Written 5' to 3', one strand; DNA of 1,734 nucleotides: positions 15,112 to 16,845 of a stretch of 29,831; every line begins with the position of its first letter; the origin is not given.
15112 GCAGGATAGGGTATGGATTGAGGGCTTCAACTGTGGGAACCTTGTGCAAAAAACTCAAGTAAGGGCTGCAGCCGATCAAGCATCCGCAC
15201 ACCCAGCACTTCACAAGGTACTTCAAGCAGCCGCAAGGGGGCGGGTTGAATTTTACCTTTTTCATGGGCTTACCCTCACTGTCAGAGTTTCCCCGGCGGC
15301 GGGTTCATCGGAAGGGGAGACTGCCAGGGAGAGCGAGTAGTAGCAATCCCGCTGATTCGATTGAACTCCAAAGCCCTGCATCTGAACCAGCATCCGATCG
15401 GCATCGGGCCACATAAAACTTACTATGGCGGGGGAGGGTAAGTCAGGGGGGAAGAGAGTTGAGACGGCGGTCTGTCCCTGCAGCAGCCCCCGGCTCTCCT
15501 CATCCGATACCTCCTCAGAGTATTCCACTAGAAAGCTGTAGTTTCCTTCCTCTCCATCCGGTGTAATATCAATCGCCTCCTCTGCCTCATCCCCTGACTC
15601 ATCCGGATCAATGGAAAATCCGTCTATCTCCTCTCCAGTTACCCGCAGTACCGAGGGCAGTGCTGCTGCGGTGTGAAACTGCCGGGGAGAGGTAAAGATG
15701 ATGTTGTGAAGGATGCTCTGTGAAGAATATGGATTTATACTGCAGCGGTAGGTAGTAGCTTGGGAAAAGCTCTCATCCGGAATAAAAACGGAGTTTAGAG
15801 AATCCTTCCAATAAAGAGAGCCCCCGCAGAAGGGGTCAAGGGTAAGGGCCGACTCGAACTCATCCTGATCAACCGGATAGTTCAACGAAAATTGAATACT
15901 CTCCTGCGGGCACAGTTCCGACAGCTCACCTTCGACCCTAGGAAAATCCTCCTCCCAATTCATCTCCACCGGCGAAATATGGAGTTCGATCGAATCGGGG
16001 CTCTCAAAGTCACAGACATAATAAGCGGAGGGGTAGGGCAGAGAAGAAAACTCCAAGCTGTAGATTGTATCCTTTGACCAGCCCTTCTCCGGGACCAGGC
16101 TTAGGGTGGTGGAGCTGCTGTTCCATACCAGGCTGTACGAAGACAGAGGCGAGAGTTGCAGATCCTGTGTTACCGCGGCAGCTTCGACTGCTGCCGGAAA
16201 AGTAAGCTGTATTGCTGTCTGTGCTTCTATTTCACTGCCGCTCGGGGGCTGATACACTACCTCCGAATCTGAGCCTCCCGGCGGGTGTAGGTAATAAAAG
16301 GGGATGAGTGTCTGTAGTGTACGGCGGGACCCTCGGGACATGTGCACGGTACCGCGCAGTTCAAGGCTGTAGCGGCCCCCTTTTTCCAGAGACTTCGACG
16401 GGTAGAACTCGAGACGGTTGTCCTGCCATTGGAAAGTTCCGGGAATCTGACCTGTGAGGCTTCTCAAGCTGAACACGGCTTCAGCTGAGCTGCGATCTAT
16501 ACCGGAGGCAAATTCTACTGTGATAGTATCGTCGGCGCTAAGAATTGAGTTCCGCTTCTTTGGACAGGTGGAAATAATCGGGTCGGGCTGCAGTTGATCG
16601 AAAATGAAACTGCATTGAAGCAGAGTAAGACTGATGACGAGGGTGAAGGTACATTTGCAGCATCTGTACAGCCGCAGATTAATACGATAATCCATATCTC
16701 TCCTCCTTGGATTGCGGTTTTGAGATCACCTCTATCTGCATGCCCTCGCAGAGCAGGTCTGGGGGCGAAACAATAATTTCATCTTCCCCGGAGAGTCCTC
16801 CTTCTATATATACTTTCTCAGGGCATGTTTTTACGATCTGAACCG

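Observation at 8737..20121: Atypical tripartite efflux operon: TPR lipoprotein, TolC, long coiled-coil MFP, two Ig-like lipoproteins, half-RND, full RND and SDR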

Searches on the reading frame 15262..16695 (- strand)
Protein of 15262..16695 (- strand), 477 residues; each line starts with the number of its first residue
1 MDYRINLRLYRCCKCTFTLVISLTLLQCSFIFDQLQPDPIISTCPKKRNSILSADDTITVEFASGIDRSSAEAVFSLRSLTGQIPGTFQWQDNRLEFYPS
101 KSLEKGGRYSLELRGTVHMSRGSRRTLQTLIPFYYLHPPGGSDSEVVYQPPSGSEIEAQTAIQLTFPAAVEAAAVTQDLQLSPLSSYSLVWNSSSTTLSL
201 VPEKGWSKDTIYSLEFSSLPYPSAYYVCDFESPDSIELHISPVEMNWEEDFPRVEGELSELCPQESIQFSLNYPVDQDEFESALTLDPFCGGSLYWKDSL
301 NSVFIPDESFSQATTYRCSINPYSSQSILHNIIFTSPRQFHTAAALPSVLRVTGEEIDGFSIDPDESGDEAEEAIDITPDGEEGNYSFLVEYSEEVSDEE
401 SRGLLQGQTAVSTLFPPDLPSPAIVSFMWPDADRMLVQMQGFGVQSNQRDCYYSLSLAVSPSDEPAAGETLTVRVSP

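Call 4: search_protein_families(library=pfam, max_evalue=0.01, proteins=[window:15262-16695:-])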
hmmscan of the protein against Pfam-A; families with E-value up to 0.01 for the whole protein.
window:15262-16695:- (477 aa): 1 family
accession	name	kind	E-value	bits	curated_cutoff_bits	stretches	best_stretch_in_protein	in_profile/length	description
PF13205.12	Big_5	-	4.4e-14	53.5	23.6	1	39-118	6-88/105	Bacterial Ig-like domain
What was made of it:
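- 15262..16695 (-): BigA: lipoprotein made of four Ig-like (Big_5-type) beta-sandwich domains (477 aa). Pfam Big_5 4.4e-14 (call 4).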

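Call 5: search_protein_families(library=ncbifam, max_evalue=0.01, proteins=[window:15262-16695:-])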
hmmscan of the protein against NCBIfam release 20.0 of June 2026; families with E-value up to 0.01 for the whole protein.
window:15262-16695:- (477 aa): 0 families

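Call 38: search_protein_representatives(protein=window:15262-16695:-)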
Query: 477 residues. Proteins with E-value up to 0.001 (for the whole library): 1076; up to 1e-10: 267; up to 1e-30: 24. The best 150 are listed.
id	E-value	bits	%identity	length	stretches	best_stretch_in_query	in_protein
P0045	8.7e-237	802.8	75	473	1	1-477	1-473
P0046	2.8e-125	435.2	46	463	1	13-476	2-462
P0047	3.8e-63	230.4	32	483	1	27-463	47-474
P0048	5.0e-60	220.1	35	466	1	20-462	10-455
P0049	1.7e-56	208.4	32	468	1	27-474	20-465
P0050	7.2e-49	183.3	31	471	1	32-465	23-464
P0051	5.5e-45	170.5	28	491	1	8-462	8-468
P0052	1.3e-44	169.2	28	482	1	26-457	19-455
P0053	1.3e-42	162.7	28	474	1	19-464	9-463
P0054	5.2e-42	160.7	30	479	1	18-465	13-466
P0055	1.1e-37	146.4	25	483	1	17-457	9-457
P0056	6.6e-36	140.5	26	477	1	18-459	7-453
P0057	1.7e-35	139.2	29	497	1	23-461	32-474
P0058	3.0e-35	138.4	26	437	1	21-457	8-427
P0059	7.4e-35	137.1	25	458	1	17-443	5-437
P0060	1.9e-34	135.8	27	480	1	37-455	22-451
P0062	7.5e-34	133.8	24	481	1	15-461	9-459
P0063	2.8e-33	131.9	29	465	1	18-442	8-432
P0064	2.0e-32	129.1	26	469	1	21-458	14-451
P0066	1.1e-31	126.6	27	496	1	22-455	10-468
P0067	1.5e-31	126.2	28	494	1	21-461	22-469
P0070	2.9e-29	118.7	25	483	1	18-463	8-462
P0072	8.1e-29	117.2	25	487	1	39-457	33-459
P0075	1.7e-27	112.8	26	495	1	21-457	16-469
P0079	1.4e-26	109.8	25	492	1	22-443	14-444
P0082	3.3e-25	105.3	24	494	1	18-459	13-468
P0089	6.4e-24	101.0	24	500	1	35-456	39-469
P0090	7.5e-24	100.8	23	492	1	25-456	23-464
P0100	1.6e-21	93.1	24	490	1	24-453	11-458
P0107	8.5e-21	90.7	23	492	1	9-454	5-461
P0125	6.4e-19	84.5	23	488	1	24-455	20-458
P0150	5.3e-17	78.2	23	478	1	17-441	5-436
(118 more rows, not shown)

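Call 39: list_cluster_members(proteins=[P0047, P0048, P0049, P0050, P0051, P0052, P0053, P0055, P0062, P0070])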
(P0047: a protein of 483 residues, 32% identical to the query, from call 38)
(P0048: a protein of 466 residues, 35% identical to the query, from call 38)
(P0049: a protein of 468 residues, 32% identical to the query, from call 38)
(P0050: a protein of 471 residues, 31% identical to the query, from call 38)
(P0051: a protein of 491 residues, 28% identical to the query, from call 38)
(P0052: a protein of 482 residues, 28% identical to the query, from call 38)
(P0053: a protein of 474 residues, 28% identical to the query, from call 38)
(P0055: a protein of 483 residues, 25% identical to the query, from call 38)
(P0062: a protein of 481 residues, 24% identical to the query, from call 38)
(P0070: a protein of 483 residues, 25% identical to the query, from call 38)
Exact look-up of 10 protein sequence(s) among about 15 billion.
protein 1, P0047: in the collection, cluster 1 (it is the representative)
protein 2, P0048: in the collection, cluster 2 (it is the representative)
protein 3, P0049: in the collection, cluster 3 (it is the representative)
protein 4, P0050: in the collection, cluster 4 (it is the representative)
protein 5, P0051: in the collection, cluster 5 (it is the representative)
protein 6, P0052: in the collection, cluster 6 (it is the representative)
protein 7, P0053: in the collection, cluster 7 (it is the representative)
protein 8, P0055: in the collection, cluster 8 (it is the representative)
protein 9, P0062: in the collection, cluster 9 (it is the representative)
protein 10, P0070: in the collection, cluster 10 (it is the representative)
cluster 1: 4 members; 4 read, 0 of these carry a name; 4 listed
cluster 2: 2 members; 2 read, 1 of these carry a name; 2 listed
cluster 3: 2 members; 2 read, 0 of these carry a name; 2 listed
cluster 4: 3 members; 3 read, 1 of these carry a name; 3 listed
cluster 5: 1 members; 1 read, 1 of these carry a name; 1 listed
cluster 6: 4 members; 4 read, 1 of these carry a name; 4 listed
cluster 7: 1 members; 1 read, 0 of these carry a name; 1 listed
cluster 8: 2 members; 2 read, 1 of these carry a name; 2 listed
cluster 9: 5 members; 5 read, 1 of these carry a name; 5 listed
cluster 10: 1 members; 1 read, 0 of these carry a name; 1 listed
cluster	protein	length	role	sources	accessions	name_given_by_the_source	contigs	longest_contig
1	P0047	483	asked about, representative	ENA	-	-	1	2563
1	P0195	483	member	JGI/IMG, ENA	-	-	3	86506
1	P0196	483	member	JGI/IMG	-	-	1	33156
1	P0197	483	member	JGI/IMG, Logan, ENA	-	-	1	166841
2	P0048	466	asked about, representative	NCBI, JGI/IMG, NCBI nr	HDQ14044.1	MAG TPA: hypothetical protein ENN41_04430 [Sediminispirochaeta sp.] | hypothetical protein [Sediminispirochaeta sp.]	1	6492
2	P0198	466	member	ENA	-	-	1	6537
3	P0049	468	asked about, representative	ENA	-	-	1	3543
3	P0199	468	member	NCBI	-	-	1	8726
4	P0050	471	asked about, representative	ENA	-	-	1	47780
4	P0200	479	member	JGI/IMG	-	hypothetical protein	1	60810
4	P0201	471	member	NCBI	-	-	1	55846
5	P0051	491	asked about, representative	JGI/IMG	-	hypothetical protein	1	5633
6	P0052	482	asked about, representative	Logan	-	-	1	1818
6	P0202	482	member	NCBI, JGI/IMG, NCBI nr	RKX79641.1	MAG: hypothetical protein DRP87_02330 [Spirochaetes bacterium] | MAG: hypothetical protein DRP87_02330 [Spirochaetota bacterium]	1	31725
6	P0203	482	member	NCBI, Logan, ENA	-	-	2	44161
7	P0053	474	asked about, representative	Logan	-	-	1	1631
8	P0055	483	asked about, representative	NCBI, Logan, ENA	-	-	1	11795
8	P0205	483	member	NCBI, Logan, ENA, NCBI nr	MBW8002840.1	MAG: hypothetical protein FVQ80_12600 [Planctomycetes bacterium] | hypothetical protein [Planctomycetota bacterium]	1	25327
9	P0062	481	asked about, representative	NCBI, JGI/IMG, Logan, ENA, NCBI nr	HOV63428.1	MAG TPA: Ig-like domain-containing protein [Spirochaetia bacterium] | Ig-like domain-containing protein [Spirochaetia bacterium]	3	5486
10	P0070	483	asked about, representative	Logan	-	-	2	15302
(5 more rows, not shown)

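Call 40: find_encoding_contigs(protein=P0202, flank=10000, max_places=2)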
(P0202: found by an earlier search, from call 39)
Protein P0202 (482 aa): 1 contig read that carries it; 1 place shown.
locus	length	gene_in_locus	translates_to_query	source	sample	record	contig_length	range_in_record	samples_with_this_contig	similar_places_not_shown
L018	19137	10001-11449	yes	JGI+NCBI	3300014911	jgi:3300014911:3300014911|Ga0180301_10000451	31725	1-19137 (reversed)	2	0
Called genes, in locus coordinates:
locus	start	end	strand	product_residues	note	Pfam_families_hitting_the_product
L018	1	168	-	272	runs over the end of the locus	PF00528:BPD_transp_1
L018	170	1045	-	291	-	PF00528:BPD_transp_1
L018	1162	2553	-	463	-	PF01547:SBP_bac_1, PF13416:SBP_bac_8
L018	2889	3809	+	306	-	PF00106:adh_short, PF01370:Epimerase (weak), PF08659:KR (weak), PF13561:adh_short_C2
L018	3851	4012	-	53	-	-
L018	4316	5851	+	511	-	PF00535:Glycos_transf_2, PF00359:PTS_EIIA_2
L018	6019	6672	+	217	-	PF13174:TPR_6 (faint), PF23914:TPR_CcmH_CycH (faint), PF00515:TPR_1 (faint), PF07719:TPR_2 (faint), PF13181:TPR_8 (faint), PF13424:TPR_12 (faint), PF13428:TPR_14 (faint), PF14559:TPR_19, +4 more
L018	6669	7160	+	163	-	-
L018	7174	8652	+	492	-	PF02321:OEP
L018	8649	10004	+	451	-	PF25917:BSH_RND, PF25973:BSH_CzcB, PF25984:BSH_YknX (weak), PF26018:BSH_RND_rel (faint), PF25954:Beta-barrel_RND_2, PF25989:YknX_C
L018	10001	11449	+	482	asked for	PF13205:Big_5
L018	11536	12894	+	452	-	PF13205:Big_5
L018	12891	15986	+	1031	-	PF00873:ACR_tran, PF03176:MMPL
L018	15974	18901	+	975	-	PF00873:ACR_tran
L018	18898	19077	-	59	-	-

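Call 41: find_encoding_contigs(protein=P0205, flank=10000, max_places=1)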
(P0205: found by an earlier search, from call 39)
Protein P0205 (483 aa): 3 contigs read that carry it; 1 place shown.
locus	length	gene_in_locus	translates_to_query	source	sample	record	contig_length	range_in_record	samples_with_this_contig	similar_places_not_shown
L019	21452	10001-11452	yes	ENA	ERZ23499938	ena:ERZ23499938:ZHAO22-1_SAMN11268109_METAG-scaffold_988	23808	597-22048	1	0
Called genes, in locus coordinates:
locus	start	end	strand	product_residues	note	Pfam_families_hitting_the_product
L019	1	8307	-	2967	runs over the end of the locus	?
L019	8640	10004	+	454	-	PF25917:BSH_RND, PF25919:BSH_CusB (faint), PF25973:BSH_CzcB, PF25881:HH_YBHG (weak), PF25885:HH_EMRA (weak), PF25944:Beta-barrel_RND, PF25954:Beta-barrel_RND_2, PF25989:YknX_C (weak), +1 more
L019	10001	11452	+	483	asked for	PF13205:Big_5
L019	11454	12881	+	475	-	PF13205:Big_5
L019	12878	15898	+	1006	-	PF00873:ACR_tran, PF03176:MMPL (weak)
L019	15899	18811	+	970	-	PF00873:ACR_tran, PF02355:SecD_SecF_C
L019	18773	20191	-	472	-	-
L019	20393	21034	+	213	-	PF12895:ANAPC3 (faint), PF24575:TPR_Slam (faint), PF00515:TPR_1 (faint), PF07719:TPR_2 (faint), PF13174:TPR_6 (faint), PF13428:TPR_14 (faint), PF21033:RMD1-3 (faint), PF14559:TPR_19, +6 more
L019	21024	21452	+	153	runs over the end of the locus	-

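Call 42: find_encoding_contigs(protein=P0197, flank=10000, max_places=1)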
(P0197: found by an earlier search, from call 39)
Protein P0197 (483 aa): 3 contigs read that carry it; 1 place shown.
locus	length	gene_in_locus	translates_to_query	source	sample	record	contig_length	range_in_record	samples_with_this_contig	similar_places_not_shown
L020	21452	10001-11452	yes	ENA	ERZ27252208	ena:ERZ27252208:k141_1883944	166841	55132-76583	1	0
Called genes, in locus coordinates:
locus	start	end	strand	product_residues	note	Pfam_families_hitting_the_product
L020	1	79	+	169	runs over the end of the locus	PF08534:Redoxin, PF00578:AhpC-TSA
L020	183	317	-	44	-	-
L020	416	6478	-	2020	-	-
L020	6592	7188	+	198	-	PF13428:TPR_14 (faint), PF13432:TPR_16 (faint), PF14559:TPR_19 (faint)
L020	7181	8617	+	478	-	-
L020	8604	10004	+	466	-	PF25919:BSH_CusB (faint), PF00364:Biotin_lipoyl (faint), PF25973:BSH_CzcB (weak), PF25954:Beta-barrel_RND_2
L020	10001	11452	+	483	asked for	PF13205:Big_5 (faint)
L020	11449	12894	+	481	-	PF13205:Big_5 (faint)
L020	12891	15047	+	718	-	PF00873:ACR_tran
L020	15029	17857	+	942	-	PF00873:ACR_tran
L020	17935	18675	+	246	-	PF00106:adh_short, PF13561:adh_short_C2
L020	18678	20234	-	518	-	-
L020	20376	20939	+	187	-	PF02870:Methyltransf_1N (weak), PF01035:DNA_binding_1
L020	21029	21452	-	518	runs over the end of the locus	PF17239:DUF5312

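Call 43: list_cluster_members(proteins=[P0054, P0056, P0057, P0059, P0063, P0066, P0075, P0082, P0090, P0100])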
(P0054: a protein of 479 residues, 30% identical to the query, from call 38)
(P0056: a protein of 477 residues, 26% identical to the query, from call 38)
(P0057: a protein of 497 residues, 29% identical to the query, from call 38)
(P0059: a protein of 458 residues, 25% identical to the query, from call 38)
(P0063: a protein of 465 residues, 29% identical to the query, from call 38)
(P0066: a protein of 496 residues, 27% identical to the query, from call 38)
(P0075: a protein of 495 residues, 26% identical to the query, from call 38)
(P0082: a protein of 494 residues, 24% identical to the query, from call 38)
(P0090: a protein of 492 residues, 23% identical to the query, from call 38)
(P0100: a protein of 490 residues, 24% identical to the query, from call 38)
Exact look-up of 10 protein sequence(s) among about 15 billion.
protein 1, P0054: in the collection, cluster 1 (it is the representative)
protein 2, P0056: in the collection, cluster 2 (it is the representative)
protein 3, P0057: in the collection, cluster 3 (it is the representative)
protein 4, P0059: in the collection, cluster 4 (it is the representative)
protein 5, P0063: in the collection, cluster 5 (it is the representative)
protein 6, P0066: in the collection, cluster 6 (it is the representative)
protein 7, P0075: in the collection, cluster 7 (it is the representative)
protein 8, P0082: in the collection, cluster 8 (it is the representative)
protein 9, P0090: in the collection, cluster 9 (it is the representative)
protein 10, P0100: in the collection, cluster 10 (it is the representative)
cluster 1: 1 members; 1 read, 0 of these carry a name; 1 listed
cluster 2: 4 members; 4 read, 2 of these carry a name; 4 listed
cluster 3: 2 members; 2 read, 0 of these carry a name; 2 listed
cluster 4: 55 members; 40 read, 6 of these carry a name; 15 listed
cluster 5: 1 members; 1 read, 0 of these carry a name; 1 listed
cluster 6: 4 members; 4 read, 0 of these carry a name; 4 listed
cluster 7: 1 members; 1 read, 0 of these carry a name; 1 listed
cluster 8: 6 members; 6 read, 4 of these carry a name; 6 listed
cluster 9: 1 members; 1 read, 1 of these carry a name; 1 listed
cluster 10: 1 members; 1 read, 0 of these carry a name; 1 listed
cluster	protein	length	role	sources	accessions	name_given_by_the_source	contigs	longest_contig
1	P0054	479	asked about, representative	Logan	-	-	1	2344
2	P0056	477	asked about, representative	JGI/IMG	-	hypothetical protein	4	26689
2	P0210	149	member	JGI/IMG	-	hypothetical protein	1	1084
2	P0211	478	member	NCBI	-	-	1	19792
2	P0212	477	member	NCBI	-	-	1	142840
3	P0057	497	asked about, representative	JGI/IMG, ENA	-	-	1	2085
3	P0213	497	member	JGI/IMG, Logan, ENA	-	-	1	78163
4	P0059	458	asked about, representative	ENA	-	-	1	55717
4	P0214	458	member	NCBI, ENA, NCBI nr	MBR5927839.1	MAG: Ig-like domain-containing protein [Spirochaetia bacterium] | Ig-like domain-containing protein [Spirochaetia bacterium]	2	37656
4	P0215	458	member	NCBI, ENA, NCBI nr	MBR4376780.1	MAG: Ig-like domain-containing protein [Spirochaetia bacterium] | Ig-like domain-containing protein [Spirochaetia bacterium]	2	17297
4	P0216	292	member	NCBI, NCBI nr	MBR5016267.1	MAG: hypothetical protein IKX50_00910, partial [Spirochaetia bacterium] | hypothetical protein [Spirochaetia bacterium]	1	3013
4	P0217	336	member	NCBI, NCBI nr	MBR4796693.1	MAG: Ig-like domain-containing protein, partial [Spirochaetia bacterium] | Ig-like domain-containing protein [Spirochaetia bacterium]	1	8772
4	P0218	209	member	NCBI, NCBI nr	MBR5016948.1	MAG: Ig-like domain-containing protein, partial [Spirochaetia bacterium] | Ig-like domain-containing protein [Spirochaetia bacterium]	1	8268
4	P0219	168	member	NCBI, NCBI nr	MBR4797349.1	MAG: hypothetical protein IK040_06580, partial [Spirochaetia bacterium] | hypothetical protein [Spirochaetia bacterium]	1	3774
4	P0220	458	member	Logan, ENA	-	-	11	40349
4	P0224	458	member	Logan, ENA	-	-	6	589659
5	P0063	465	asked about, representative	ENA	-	-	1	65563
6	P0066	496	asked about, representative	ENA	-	-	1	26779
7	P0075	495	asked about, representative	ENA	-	-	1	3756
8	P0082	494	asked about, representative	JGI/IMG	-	-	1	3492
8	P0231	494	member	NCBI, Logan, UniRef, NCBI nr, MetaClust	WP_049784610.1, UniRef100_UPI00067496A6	Ig-like domain-containing protein [Sediminispirochaeta smaragdinae] | Ig-like domain-containing protein n=1 Tax=Sediminispirochaeta smaragdinae TaxID=55206 ... | \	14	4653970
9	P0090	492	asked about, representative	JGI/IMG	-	hypothetical protein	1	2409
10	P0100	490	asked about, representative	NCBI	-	-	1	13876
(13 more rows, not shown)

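Call 44: find_encoding_contigs(protein=P0231, flank=10000, max_places=1)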
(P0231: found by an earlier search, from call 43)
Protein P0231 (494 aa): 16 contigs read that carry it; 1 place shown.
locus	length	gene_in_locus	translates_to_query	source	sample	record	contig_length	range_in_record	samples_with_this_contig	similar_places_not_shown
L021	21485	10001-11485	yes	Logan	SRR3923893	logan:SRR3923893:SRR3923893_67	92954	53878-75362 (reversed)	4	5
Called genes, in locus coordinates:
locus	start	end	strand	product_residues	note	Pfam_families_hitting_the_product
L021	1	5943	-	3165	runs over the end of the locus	-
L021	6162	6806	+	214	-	PF07719:TPR_2 (faint), PF07721:TPR_4 (faint), PF13424:TPR_12 (faint), PF13428:TPR_14 (faint), PF13432:TPR_16 (weak), PF14559:TPR_19, PF12895:ANAPC3 (weak), PF14559:TPR_19 (weak), +5 more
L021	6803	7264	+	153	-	-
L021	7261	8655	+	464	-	PF02321:OEP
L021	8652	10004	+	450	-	PF25919:BSH_CusB (faint), PF25917:BSH_RND, PF25973:BSH_CzcB, PF25885:HH_EMRA, PF25954:Beta-barrel_RND_2, PF25989:YknX_C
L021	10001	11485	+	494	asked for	PF13205:Big_5 (weak)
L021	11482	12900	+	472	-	PF13205:Big_5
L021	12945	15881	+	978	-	PF00873:ACR_tran, PF03176:MMPL (weak)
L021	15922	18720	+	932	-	PF00873:ACR_tran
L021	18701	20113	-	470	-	PF12895:ANAPC3 (faint), PF00515:TPR_1 (faint), PF07719:TPR_2 (faint), PF13181:TPR_8 (faint), PF13424:TPR_12 (weak)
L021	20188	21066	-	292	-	PF10114:PocR, PF12833:HTH_18, PF00165:HTH_AraC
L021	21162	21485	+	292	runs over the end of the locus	PF00483:NTP_transferase (weak)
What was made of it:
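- On EmrA/HlyD-type adaptor: Only the helical insert is EmrA-like (calls 41, 44).
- Closest known: EmrAB-TolC / HlyBD-TolC adaptors. Same: Pfam HH_EMRA hits the orthologous adaptors in L019 and L021 (calls 41, 44).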

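Call 45: find_encoding_contigs(protein=P0224, flank=10000, max_places=1)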
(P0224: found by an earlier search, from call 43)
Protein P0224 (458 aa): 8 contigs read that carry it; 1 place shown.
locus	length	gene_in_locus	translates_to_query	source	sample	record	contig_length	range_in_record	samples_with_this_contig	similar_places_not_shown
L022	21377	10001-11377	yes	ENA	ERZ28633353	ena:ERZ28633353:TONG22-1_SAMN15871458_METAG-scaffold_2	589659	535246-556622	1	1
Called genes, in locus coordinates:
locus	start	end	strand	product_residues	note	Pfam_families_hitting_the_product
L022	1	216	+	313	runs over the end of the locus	PF00291:PALP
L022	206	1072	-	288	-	PF00892:EamA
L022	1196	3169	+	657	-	PF00456:Transketolase_N, PF02779:Transket_pyr, PF02780:Transketolase_C (weak), PF22613:Transketolase_C_1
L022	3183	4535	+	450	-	PF01743:PolyA_pol, PF12627:PolyA_pol_RNAbd, PF01966:HD, PF13735:tRNA_NucTran2_2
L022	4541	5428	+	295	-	PF00294:PfkB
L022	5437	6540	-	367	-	PF13439:Glyco_transf_4, PF13579:Glyco_trans_4_4, PF00534:Glycos_transf_1, PF13692:Glyco_trans_1_4, PF13524:Glyco_trans_1_2 (weak)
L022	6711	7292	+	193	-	PF12895:ANAPC3 (faint), PF07719:TPR_2 (faint), PF13428:TPR_14 (faint), PF13432:TPR_16 (faint), PF14559:TPR_19 (faint), PF13431:TPR_17 (faint)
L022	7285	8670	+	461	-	PF02321:OEP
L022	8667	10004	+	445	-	PF25917:BSH_RND (weak), PF25973:BSH_CzcB, PF25954:Beta-barrel_RND_2 (weak), PF25989:YknX_C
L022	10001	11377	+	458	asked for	PF13205:Big_5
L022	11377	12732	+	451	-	PF13205:Big_5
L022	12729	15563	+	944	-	PF00873:ACR_tran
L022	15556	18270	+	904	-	PF00873:ACR_tran, PF18798:LPD3, PF00873:ACR_tran (weak)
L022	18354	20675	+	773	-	PF00133:tRNA-synt_1, PF09334:tRNA-synt_1g, PF08264:Anticodon_1, PF19303:Anticodon_3, PF01588:tRNA_bind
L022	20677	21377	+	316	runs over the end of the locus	PF02388:FemAB, PF13480:Acetyltransf_6, PF02388:FemAB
